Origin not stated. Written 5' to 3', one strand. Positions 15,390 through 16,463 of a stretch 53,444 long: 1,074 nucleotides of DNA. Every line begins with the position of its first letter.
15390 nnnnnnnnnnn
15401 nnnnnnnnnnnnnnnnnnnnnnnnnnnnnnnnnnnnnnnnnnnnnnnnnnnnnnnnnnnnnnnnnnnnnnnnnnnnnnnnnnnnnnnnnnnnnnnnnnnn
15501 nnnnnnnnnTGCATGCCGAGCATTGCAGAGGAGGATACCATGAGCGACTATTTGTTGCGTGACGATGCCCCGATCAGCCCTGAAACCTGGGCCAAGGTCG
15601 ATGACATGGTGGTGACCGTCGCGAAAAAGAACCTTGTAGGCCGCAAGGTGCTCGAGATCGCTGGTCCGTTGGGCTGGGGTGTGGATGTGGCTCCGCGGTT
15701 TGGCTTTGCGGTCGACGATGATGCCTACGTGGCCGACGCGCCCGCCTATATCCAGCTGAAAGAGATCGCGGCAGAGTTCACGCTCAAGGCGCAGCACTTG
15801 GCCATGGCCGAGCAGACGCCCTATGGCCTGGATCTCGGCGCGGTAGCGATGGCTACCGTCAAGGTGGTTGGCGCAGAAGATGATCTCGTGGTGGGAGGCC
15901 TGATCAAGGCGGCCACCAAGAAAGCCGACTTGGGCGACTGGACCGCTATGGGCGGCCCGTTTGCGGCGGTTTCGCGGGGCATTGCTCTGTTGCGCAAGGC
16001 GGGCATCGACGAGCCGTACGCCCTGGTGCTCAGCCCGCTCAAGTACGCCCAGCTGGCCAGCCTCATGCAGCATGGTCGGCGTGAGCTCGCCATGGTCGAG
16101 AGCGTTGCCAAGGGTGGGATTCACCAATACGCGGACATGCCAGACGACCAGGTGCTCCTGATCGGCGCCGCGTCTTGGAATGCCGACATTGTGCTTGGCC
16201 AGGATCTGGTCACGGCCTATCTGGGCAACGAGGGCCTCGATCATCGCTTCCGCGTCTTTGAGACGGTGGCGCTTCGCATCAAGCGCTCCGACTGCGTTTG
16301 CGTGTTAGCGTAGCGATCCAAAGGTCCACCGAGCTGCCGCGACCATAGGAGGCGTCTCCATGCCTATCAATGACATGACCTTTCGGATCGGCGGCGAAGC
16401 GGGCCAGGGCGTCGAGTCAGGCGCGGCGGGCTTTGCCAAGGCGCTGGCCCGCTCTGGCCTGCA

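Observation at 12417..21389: Encapsulin embedded in one ~9 kb, 11-gene redox operon (erythrins, rubredoxin, Rd reductase, OFOR, Grx-PDZ, DUF554)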

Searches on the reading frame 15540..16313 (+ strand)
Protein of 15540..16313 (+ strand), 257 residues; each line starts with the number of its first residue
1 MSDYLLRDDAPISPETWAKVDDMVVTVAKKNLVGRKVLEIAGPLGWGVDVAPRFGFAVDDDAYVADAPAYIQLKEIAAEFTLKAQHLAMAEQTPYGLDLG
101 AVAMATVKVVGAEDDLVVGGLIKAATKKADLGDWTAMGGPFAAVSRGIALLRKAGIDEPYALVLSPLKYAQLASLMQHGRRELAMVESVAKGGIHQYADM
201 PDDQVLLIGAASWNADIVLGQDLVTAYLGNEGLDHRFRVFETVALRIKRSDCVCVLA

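Call 3: search_protein_families(library=pfam, proteins=[window:15540-16313:+], max_evalue=0.01)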
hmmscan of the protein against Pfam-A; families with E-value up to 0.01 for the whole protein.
window:15540-16313:+ (257 aa): 1 family
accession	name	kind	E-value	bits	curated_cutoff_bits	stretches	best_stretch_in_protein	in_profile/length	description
PF04454.18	Linocin_M18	-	5.8e-44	150.7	24.3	1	3-244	2-253/253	Encapsulating protein for peroxidase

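Call 8: find_homologous_proteins(query=window:15540-16313:+, max_evalue=1e-10)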
Query window:15540-16313:+ (257 aa): 126 proteins with E <= 1e-10 among 2912 candidates; the best 120 are listed.
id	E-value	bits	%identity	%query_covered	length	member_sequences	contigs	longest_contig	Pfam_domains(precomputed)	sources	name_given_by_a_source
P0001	5.5e-163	559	100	100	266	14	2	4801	PF04454.19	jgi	-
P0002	6.1e-135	467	82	100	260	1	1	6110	PF04454.19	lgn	-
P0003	4.4e-133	461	82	100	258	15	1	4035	PF04454.19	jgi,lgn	-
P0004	1.8e-132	459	80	100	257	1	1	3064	PF04454.19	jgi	-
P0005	5.6e-120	418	70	100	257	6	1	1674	PF04454.19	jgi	jgi:uncharacterized linocin/CFP29 family protein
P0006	9.6e-115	401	70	100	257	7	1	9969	PF04454.19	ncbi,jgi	-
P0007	9.5e-96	339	60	100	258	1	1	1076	PF04454.19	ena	-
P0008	3.7e-95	337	57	100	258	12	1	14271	PF04454.19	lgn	-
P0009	6.8e-95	336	59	100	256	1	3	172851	PF04454.19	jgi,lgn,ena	-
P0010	1.1e-94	335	59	100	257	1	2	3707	PF04454.19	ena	-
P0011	2.1e-94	334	58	100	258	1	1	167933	PF04454.19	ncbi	ncbi:MAG: family 1 encapsulin nanocompartment shell protein [Anaerolineae bacterium]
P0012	1.2e-93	332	59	100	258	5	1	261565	PF04454.19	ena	-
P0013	5.2e-93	330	59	100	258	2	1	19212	PF04454.19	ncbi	ncbi:MAG: family 1 encapsulin nanocompartment shell protein [Anaerolineales bacterium]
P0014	1.1e-92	329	58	100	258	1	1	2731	PF04454.19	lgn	-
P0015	1.6e-92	328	58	100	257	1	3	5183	PF04454.19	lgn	-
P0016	1.8e-92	328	58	100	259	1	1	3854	PF04454.19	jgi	-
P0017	2.1e-92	328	56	100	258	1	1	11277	PF04454.19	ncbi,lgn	ncbi:MAG: family 1 encapsulin nanocompartment shell protein [Anaerolineales bacterium]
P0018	2.7e-92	327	56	100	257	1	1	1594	PF04454.19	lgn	-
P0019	2.7e-92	327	57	100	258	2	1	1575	PF04454.19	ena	-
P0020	2.7e-92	327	59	100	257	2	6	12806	PF04454.19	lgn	-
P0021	2.1e-91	324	55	100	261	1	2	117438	PF04454.19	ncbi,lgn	-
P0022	5.5e-91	323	58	100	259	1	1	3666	PF04454.19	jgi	-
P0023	9.4e-91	322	58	100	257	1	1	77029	PF04454.19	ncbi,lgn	-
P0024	1.2e-90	322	55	100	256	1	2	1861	PF04454.19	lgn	-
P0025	1.4e-90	322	58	100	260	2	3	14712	PF04454.19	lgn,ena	-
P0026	2.9e-90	321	58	100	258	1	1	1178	PF04454.19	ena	-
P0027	1.1e-89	319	59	100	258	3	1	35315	PF04454.19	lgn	-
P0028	1.8e-89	318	57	100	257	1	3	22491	PF04454.19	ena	-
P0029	1.9e-89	318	58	100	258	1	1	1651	PF04454.19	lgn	-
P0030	2.8e-89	317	58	100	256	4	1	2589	PF04454.19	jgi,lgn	-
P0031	3.3e-89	317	57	100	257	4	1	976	PF04454.19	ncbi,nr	ncbi:MAG: encapsulin [Chloroflexi bacterium]|nr:encapsulin [Chloroflexota bacterium]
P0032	3.3e-89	317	54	100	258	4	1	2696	PF04454.19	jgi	-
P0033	3.9e-89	317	58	100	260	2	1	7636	PF04454.19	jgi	-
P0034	6.6e-89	316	55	100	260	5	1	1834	PF04454.19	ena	-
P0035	9.4e-89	316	57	100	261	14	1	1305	PF04454.19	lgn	-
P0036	3.3e-88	314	56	100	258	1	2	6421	PF04454.19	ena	-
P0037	3.8e-88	314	55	100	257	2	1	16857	PF25209.3,PF04454.19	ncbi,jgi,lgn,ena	-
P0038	4.3e-88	313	56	100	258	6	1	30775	PF04454.19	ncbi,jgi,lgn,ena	-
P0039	6.5e-88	313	54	100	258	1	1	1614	PF04454.19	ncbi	-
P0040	9.2e-88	312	56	100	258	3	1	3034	PF04454.19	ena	-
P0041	6.2e-87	310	54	100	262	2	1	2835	PF04454.19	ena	-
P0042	7.5e-87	309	56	100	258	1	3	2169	PF04454.19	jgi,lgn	-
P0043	9.8e-87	309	54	100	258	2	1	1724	PF04454.19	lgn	-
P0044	1.5e-86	308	56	100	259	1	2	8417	PF04454.19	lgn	-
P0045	1.6e-86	308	55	100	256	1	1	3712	PF04454.19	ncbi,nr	ncbi:MAG: encapsulin [Anaerolineae bacterium]|nr:encapsulin [Anaerolineae bacterium]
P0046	3.3e-86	307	56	100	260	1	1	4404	PF04454.19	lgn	-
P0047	8.4e-86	306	53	100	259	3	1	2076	PF04454.19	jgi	jgi:uncharacterized linocin/CFP29 family protein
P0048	1.8e-85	305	55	100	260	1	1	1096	PF04454.19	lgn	-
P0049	1.8e-85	305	56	100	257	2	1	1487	PF04454.19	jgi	-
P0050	2.3e-85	305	54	100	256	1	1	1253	PF04454.19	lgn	-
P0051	2.9e-85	304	56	100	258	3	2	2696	PF04454.19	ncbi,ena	-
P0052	4.1e-85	304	54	100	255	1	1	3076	PF04454.19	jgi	jgi:uncharacterized linocin/CFP29 family protein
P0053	4.5e-85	304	55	100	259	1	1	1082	PF04454.19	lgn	-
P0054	6.3e-85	303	56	100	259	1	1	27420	PF04454.19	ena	-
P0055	8.1e-85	303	58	100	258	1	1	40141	PF04454.19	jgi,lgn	-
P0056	1.1e-84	302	54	100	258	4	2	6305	PF04454.19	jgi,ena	-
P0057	5.9e-84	300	55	100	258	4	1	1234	PF04454.19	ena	-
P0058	9.6e-84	299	55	100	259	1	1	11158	PF04454.19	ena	-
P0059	1.3e-83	299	55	100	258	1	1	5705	PF04454.19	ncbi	-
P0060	2.7e-83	298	57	100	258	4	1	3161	PF04454.19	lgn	-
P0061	6.2e-83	297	55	100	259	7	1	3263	PF04454.19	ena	-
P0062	6.4e-83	297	53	100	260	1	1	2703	PF04454.19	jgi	-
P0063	1.7e-82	295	54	100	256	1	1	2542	PF04454.19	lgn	-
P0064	2.8e-82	294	54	100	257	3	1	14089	PF04454.19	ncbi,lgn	-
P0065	8.0e-82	293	52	100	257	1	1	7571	PF04454.19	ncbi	-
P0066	1.6e-81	292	55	100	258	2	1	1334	PF04454.19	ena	-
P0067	1.6e-81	292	53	100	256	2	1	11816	PF04454.19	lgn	-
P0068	1.7e-81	292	55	100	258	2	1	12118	PF04454.19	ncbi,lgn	-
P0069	2.2e-81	291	53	100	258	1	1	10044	PF04454.19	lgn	-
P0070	6.9e-81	290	54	100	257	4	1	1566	PF04454.19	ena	-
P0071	8.6e-81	290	51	100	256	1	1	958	PF04454.19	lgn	-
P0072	3.1e-79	284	52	100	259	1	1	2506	PF04454.19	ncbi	-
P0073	3.9e-79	284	53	100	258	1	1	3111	PF04454.19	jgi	-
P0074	9.8e-79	283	52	100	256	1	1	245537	PF04454.19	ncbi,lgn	-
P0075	1.3e-78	282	51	100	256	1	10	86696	PF04454.19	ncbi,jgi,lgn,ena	jgi:uncharacterized linocin/CFP29 family protein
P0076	2.1e-78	282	54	100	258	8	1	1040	PF04454.19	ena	-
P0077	3.1e-78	281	53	100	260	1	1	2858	PF04454.19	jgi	jgi:uncharacterized linocin/CFP29 family protein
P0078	6.0e-78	280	53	100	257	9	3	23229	PF04454.19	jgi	-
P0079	7.3e-78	280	52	100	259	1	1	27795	PF04454.19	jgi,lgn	jgi:uncharacterized linocin/CFP29 family protein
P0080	8.8e-78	280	52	100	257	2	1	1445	PF04454.19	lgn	-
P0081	9.4e-78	280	53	100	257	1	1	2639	PF04454.19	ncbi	ncbi:MAG: family 1 encapsulin nanocompartment shell protein [Chloroflexota bacterium]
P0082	1.1e-77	279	51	100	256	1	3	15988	PF04454.19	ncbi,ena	-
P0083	1.2e-77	279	56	91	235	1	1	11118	PF04454.19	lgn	-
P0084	4.7e-76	274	50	100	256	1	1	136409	PF04454.19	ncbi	-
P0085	3.7e-73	265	49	100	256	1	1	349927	PF04454.19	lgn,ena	-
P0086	1.7e-69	253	49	100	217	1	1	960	PF04454.19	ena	-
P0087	8.0e-69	250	48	100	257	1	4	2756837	PF04454.19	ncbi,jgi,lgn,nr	ncbi:MAG: family 1 encapsulin nanocompartment shell protein [Anaerolineae bacterium]|jgi:uncharacter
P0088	2.2e-67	246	55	84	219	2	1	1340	PF04454.19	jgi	jgi:uncharacterized linocin/CFP29 family protein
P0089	1.8e-59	220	55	78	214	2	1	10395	PF04454.19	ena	-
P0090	2.8e-58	216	47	89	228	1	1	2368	PF04454.19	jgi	-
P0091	7.4e-49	185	40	100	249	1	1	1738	PF04454.19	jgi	jgi:uncharacterized linocin/CFP29 family protein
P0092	7.4e-49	185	41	100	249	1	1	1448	PF04454.19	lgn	-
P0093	7.0e-48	182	40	100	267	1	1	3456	PF04454.19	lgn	-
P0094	2.7e-47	180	39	100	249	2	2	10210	PF04454.19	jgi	jgi:uncharacterized linocin/CFP29 family protein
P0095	1.0e-46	178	40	100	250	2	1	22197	PF04454.19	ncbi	ncbi:MAG: family 1 encapsulin nanocompartment shell protein [Anaerolineae bacterium]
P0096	2.9e-46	176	40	100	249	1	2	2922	PF04454.19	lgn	-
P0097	4.4e-46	176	39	100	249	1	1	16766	PF04454.19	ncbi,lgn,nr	ncbi:MAG: bacteriocin family protein [Anaerolineae bacterium]|nr:bacteriocin family protein [Anaerol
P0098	9.2e-46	175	38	100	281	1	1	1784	PF04454.19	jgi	jgi:uncharacterized linocin/CFP29 family protein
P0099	1.2e-45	175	40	100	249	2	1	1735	PF04454.19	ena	-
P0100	1.2e-44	171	38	100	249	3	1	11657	PF04454.19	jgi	jgi:uncharacterized linocin/CFP29 family protein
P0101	1.4e-44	171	37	100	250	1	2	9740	PF04454.19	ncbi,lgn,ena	-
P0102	1.6e-44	171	39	100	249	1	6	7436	PF04454.19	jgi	jgi:uncharacterized linocin/CFP29 family protein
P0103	5.4e-44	169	36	100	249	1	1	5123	PF04454.19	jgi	jgi:uncharacterized linocin/CFP29 family protein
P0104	8.7e-44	168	37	100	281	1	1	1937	PF04454.19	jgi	jgi:uncharacterized linocin/CFP29 family protein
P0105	3.7e-43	166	39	100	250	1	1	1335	PF04454.19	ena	-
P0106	6.6e-43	165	39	100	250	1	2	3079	PF04454.19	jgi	jgi:uncharacterized linocin/CFP29 family protein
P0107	3.8e-42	163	36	100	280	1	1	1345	PF04454.19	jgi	jgi:uncharacterized linocin/CFP29 family protein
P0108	1.3e-41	161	35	100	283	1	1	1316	PF04454.19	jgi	jgi:uncharacterized linocin/CFP29 family protein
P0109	6.4e-41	159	35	100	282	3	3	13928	PF04454.19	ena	-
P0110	9.3e-41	158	35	100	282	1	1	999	PF04454.19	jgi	jgi:uncharacterized linocin/CFP29 family protein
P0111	2.0e-40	157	37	100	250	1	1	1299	PF04454.19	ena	-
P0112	1.3e-39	155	37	100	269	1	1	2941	PF04454.19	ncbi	-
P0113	1.0e-38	152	36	100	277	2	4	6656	PF04454.19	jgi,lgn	jgi:uncharacterized linocin/CFP29 family protein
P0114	2.4e-38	151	34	100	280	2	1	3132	PF04454.19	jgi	-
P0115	8.2e-36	142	35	100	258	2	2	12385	PF04454.19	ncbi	ncbi:MAG: family 1 encapsulin nanocompartment shell protein [Anaerolineae bacterium]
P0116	1.7e-35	141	37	100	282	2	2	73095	PF09950.16,PF04454.19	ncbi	-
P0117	5.0e-35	140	34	100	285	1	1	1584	PF04454.19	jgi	jgi:uncharacterized linocin/CFP29 family protein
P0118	1.6e-34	138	35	100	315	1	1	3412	PF09950.16,PF04454.19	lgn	-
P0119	1.7e-34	138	81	32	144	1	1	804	PF04454.19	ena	-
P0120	2.6e-33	134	35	100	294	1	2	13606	PF04454.19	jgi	jgi:uncharacterized linocin/CFP29 family protein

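Call 10: find_related_loci(query=A1, collection=genome_contigs, flank=10000)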
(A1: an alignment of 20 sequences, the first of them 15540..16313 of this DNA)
Query A1 (257 aa) in genome_contigs; peptide patterns used: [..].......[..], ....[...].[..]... (x = any residue, [..] = any of these).
43 stretches matched a pattern; 34 encode a relative of the query (tblastn E <= 1e-3); 33 distinct loci.
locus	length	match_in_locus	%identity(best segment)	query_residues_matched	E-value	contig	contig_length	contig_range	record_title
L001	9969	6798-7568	70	1-257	2e-123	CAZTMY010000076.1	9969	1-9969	MAG TPA_asm: uncultured Anaerolineales bacterium isolate binchicken_co19_534 genome assembly, contig: NODE_11667_length_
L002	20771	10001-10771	59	1-256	2e-100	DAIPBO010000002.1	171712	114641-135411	MAG TPA_asm: Chloroflexota bacterium isolate CTOTU19791 NODE_37_length_171712_cov_8.111175, whole genome shotgun sequenc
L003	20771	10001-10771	56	1-256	8e-100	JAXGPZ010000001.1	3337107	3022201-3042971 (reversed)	MAG: Anaerolineae bacterium isolate AnMBR.bin314 bin314_1, whole genome shotgun sequence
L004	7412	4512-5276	57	1-256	2e-99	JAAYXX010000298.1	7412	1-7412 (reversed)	MAG: Chloroflexota bacterium isolate AS06rmzACSIP_190 331841_AS06, whole genome shotgun sequence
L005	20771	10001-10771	56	1-256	3e-99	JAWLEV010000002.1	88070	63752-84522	MAG: Anaerolineae bacterium isolate 20BLK6-1.bin.88 NODE_118_length_88070_cov_15.846938, whole genome shotgun sequence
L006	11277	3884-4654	56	1-256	3e-98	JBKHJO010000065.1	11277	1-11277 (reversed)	MAG: Anaerolineales bacterium isolate D4M11_9 NODE_3385_length_11277_cov_20.101586, whole genome shotgun sequence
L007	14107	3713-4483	54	1-256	2e-97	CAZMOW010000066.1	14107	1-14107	MAG TPA_asm: uncultured Anaerolineales bacterium isolate SRP141376_co2_331 genome assembly, contig: NODE_8508_length_141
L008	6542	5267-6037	59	1-256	3e-96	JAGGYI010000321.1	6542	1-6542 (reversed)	MAG: Anaerolineae bacterium isolate AUK174 PB_MBMC_128_c_000000000284, whole genome shotgun sequence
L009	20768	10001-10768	58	1-256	9e-96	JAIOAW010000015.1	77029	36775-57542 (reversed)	MAG: Chloroflexota bacterium isolate S1bins96 c_000000000015, whole genome shotgun sequence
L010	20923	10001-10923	82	1-256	8e-96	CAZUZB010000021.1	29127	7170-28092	MAG TPA_asm: uncultured Anaerolineales bacterium isolate SRP241326_co4_227 genome assembly, contig: NODE_2280_length_291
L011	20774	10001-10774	56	1-256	2e-95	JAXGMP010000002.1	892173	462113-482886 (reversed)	MAG: Anaerolineae bacterium isolate AnMBR.bin235 bin235_2, whole genome shotgun sequence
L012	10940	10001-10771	56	1-256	8e-92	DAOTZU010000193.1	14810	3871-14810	MAG TPA_asm: Anaerolineae bacterium isolate H6_558 k131_150355, whole genome shotgun sequence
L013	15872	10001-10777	58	1-256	4e-90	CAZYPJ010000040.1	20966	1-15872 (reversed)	MAG TPA_asm: uncultured Anaerolineales bacterium isolate SRP167436_co1_96 genome assembly, contig: NODE_3904_length_2096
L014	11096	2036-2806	55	1-256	9e-90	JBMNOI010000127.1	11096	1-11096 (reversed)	MAG: Anaerolineae bacterium isolate SBF912SR2HQ0070 scaffold_26476_c1, whole genome shotgun sequence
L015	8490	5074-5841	55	1-256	1e-88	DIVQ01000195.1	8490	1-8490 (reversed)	MAG TPA_asm: Anaerolineales bacterium UBA6128 UBA6128_contig_57998, whole genome shotgun sequence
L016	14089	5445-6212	54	1-256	1e-88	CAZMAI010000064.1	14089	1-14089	MAG TPA_asm: uncultured Anaerolineales bacterium isolate binchicken_co43_236 genome assembly, contig: NODE_7764_length_1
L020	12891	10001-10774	52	1-256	7e-86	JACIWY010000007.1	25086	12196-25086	MAG: Chloroflexota bacterium isolate MAG-38 Chloroflexota_C3_bin14_Scaffold_7, whole genome shotgun sequence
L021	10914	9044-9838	53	1-257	6e-85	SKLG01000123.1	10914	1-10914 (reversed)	MAG: Anaerolineae bacterium isolate CSSed162cmA_203 CSSed16-2cmA-21131, whole genome shotgun sequence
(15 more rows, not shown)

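Call 30: search_protein_families(library=pfam, proteins=[L013:6439-6855:+, L020:6398-6853:+, L004:769-1221:+, L021:6562-7044:+], max_evalue=0.001)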
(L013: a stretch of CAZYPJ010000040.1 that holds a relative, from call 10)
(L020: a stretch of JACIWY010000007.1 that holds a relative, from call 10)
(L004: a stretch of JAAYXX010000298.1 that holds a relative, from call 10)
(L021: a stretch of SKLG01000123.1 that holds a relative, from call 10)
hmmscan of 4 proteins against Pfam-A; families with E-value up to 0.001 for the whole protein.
L013:6439-6855:+ (138 aa): 1 family
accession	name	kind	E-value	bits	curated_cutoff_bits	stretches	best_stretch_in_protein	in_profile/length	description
PF01475.25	FUR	-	2.5e-25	89.4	23.1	1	3-118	3-119/121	Ferric uptake regulator family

L020:6398-6853:+ (151 aa): 2 families
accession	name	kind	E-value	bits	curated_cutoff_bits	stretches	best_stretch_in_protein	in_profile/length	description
PF01475.25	FUR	-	8.6e-26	90.9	23.1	1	15-129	3-119/121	Ferric uptake regulator family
PF12840.13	HTH_20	-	1e-05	25.9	27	1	20-71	4-49/51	Helix-turn-helix domain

L004:769-1221:+ (150 aa): 2 families
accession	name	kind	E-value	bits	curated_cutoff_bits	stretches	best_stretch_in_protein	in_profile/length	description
PF01475.25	FUR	-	8.8e-28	97.3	23.1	1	15-131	3-120/121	Ferric uptake regulator family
PF12840.13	HTH_20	-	4.8e-06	26.9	27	1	20-70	4-48/51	Helix-turn-helix domain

L021:6562-7044:+ (160 aa): 2 families
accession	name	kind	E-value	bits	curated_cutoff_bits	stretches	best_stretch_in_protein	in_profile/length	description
PF01475.25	FUR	-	2.9e-28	98.9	23.1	1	25-141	2-120/121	Ferric uptake regulator family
PF12840.13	HTH_20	-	3.1e-05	24.3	27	1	37-82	10-49/51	Helix-turn-helix domain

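Call 39: search_protein_families(library=ncbifam, proteins=[window:15540-16313:+], max_evalue=0.001)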
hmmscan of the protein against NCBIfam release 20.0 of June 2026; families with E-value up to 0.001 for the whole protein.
window:15540-16313:+ (257 aa): 1 family
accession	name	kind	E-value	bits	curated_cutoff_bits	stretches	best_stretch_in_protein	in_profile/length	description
NF041155.2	encap_f1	equivalog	3.9e-48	164.1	100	1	5-256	1-261/261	family 1 encapsulin nanocompartment shell protein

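Call 41: search_solved_structures(query=window:15540-16313:+, max_evalue=0.001)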
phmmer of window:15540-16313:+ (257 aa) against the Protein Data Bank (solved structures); distinct sequences matched with E-value up to 0.001: 37.
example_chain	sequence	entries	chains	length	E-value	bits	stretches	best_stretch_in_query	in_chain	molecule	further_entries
8v4n_A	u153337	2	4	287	1.2e-34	123.6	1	1-256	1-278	Type 1 encapsulin shell protein EncA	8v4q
4pt2_P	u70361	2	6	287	4.7e-34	121.7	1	1-256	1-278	Encapsulin protein | Type 1 encapsulin shell protein EncA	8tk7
7s4q_A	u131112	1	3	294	5.2e-34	121.5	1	1-256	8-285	EncA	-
7s20_A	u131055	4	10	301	5.7e-34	121.4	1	1-256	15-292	EncA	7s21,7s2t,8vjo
9b9i_A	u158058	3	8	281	1.1e-32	117.2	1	1-256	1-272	Type 1 encapsulin shell protein EncA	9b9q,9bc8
9i8e_C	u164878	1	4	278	2.8e-32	115.8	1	3-256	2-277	Encapsulin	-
9i8f_C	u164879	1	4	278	5.9e-32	114.8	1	3-256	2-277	Encapsulin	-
9fy6_A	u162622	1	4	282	2.8e-24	89.6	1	6-256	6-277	Bacteriocin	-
6nj8_A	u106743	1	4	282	7.4e-24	88.3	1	6-256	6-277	Encapsulating protein for a DyP-type peroxidase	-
8rvj_A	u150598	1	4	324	1.2e-23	87.6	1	118-256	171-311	Type 1 encapsulin shell protein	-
7mh2_A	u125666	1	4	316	1.2e-23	87.5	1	118-256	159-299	T4GALA Engineered Protein Nanocage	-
9zvv_A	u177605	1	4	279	6.2e-22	82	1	6-256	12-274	Type 1 encapsulin shell protein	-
9zw3_A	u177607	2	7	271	1.7e-21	80.5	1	6-256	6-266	Type 1 encapsulin shell protein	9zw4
7odw_A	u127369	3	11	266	2.6e-16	63.5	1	3-246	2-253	Linocin_M18 bacteriocin protein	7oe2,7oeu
7lik_A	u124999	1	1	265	4.1e-15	59.6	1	3-253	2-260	Maritimacin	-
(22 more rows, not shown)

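Call 44: find_encoding_contigs(protein=P0095, flank=9000, max_places=2)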
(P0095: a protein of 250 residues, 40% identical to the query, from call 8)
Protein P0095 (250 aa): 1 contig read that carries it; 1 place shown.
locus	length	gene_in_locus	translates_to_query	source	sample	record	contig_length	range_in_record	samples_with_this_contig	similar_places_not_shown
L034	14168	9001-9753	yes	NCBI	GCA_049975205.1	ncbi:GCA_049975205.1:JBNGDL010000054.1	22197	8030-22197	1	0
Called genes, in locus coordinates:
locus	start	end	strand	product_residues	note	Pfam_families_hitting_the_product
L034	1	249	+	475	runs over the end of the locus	PF02874:ATP-synt_ab_N, PF00006:ATP-synt_ab, PF22919:ATP-synt_VA_C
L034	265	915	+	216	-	PF01813:ATP-synt_D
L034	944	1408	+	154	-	PF00582:Usp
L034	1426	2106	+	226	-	PF02142:MGS, PF01808:AICARFT_IMPCHas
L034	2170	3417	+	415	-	PF01808:AICARFT_IMPCHas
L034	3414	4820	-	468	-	PF00884:Sulfatase, PF16347:SGSH_C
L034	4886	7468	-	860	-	-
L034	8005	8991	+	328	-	PF00210:Ferritin (weak)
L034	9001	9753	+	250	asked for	PF04454:Linocin_M18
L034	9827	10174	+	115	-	PF01329:Pterin_4a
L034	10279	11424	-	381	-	PF00140:Sigma70_r1_2, PF04542:Sigma70_r2, PF04539:Sigma70_r3, PF04545:Sigma70_r4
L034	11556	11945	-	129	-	-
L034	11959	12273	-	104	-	PF01258:zf-dskA_traR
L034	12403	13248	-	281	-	PF05552:MS_channel_1st_1, PF21088:MS_channel_1st (weak), PF00924:MS_channel_2nd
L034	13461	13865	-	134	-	PF00072:Response_reg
